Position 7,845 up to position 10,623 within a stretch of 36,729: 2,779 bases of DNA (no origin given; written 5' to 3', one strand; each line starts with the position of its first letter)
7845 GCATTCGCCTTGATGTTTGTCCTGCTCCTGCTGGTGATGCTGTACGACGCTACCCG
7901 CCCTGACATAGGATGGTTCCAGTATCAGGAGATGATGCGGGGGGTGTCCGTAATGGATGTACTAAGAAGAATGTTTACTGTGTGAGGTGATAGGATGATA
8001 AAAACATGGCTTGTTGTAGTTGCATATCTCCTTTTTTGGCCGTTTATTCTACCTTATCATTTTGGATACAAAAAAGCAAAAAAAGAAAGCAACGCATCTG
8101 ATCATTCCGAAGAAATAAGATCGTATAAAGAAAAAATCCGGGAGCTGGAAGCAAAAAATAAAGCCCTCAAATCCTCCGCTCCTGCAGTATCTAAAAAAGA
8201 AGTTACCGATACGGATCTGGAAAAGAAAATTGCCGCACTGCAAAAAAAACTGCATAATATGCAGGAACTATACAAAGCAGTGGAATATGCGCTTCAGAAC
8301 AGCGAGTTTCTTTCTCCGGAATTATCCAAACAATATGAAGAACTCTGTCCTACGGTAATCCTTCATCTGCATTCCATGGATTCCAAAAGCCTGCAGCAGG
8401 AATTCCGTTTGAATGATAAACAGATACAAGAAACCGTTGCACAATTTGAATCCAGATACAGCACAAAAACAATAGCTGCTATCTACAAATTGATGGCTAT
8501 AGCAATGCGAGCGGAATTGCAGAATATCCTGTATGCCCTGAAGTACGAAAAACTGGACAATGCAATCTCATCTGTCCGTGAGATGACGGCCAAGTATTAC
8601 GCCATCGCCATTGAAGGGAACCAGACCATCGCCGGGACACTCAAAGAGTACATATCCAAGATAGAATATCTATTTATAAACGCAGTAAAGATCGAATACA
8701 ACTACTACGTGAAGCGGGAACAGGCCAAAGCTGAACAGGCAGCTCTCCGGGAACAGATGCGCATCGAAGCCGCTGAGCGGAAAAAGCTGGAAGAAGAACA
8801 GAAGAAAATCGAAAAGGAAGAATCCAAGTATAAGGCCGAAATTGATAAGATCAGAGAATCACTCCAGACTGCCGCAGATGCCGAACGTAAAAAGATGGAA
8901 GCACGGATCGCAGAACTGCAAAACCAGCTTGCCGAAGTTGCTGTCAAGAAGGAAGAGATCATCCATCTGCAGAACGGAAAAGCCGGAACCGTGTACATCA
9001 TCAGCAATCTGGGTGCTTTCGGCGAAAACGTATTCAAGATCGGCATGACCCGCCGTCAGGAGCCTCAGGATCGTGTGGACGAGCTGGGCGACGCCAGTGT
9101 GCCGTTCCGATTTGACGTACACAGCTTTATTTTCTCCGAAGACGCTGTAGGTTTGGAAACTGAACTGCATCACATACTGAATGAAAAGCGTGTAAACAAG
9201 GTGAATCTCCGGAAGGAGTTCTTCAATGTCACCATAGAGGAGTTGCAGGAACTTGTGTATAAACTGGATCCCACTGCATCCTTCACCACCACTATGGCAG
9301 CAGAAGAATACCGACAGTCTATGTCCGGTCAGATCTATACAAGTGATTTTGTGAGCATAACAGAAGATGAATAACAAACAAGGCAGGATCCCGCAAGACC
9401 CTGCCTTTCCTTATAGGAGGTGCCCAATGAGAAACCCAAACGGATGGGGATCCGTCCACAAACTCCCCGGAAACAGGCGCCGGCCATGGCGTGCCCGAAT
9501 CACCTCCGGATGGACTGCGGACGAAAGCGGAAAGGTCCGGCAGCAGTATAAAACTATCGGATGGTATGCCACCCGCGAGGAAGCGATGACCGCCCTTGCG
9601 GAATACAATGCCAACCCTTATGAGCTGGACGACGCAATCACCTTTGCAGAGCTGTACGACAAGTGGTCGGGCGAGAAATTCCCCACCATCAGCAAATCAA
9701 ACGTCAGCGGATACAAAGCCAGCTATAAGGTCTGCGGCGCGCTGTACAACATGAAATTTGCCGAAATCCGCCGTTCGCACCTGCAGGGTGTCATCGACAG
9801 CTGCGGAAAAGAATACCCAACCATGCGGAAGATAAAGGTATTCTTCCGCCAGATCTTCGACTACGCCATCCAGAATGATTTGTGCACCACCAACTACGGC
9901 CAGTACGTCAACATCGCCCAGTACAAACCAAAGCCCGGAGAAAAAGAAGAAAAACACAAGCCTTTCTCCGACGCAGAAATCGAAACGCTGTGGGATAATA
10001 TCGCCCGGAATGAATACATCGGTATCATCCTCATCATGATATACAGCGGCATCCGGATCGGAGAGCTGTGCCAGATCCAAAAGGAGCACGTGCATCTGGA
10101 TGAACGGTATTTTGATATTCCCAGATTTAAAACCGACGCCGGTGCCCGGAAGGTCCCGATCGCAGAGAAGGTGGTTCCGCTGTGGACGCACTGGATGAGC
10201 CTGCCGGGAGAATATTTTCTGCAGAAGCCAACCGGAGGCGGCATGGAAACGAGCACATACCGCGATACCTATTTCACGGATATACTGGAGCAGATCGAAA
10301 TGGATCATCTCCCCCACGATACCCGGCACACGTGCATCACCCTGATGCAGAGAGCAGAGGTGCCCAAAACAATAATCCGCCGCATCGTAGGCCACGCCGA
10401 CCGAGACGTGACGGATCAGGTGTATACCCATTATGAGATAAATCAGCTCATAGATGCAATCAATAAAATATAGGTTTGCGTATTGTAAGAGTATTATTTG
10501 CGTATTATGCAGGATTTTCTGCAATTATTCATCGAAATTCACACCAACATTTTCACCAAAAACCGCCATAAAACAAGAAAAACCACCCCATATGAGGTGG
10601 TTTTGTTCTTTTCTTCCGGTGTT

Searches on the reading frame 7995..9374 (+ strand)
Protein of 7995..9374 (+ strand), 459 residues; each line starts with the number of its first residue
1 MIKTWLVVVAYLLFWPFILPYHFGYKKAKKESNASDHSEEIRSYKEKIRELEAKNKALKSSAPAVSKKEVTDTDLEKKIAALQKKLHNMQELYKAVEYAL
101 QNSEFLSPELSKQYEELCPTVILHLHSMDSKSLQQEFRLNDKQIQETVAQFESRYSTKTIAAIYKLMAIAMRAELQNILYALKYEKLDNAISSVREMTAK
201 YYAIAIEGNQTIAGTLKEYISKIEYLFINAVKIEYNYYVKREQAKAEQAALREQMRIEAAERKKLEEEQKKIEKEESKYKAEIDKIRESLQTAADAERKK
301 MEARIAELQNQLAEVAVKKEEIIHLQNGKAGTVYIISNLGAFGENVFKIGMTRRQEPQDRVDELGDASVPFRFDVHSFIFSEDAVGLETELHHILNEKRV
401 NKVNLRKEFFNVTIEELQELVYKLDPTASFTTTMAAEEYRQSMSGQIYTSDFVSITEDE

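Call 8: search_protein_families(library=phrogs, proteins=[window:7995-9374:+], max_evalue=0.001)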
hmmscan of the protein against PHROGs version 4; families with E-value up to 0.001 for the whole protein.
window:7995-9374:+ (459 aa): 6 families
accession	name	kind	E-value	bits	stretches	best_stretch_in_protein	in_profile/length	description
phrog_1847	-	unknown function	3.2e-96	324.1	1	36-444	52-464/474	-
phrog_8430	-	unknown function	3.1e-32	112.9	1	161-429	136-388/439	-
phrog_16524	-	unknown function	2.7e-15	57.6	1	329-422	23-111/215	-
phrog_5032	-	unknown function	7e-10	39.8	1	260-424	13-167/178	-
phrog_36333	-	unknown function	1.4e-09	38.9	1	332-441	5-109/199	-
phrog_15085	-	unknown function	2.7e-05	25.5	1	331-413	4-83/103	-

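Call 82: search_protein_families(library=pfam, proteins=[window:7995-9374:+], max_evalue=0.01)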
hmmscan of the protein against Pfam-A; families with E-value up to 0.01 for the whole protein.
window:7995-9374:+ (459 aa): 3 families
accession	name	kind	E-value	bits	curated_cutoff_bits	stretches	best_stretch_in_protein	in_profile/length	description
PF13455.12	MUG113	-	3.9e-18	66.2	22.3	1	347-421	1-70/73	Meiotically up-regulated gene 113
PF10544.15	T5orf172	-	1e-13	52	20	1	331-421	1-97/101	T5orf172 domain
PF19745.5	FUT8_N_cat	-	0.0024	17.1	27.6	1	5-169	9-175/499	Alpha-(1,6)-fucosyltransferase N- and catalytic domains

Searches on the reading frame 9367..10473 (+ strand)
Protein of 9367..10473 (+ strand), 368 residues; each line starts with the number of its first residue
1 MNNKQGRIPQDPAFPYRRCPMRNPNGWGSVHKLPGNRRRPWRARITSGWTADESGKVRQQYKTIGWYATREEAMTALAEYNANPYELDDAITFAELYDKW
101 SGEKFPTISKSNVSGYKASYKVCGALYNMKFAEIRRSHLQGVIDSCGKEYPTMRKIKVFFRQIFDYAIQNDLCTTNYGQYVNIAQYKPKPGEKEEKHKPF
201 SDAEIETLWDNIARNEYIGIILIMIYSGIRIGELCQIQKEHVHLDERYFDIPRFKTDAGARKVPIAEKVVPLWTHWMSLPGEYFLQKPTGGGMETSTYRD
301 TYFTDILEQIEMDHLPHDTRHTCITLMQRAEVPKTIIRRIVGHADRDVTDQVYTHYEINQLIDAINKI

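Call 8: search_protein_families(library=phrogs, proteins=[window:9367-10473:+], max_evalue=0.001)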
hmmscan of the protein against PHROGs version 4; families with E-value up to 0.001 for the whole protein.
window:9367-10473:+ (368 aa): 3 families
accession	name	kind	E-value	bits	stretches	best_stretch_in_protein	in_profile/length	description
phrog_1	-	integration and excision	1.3e-56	194.2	1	36-368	119-447/611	integrase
phrog_216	-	integration and excision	7e-16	59.2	1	163-367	25-235/301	integrase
phrog_7685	-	integration and excision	9.2e-09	36.2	1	255-361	123-228/240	integrase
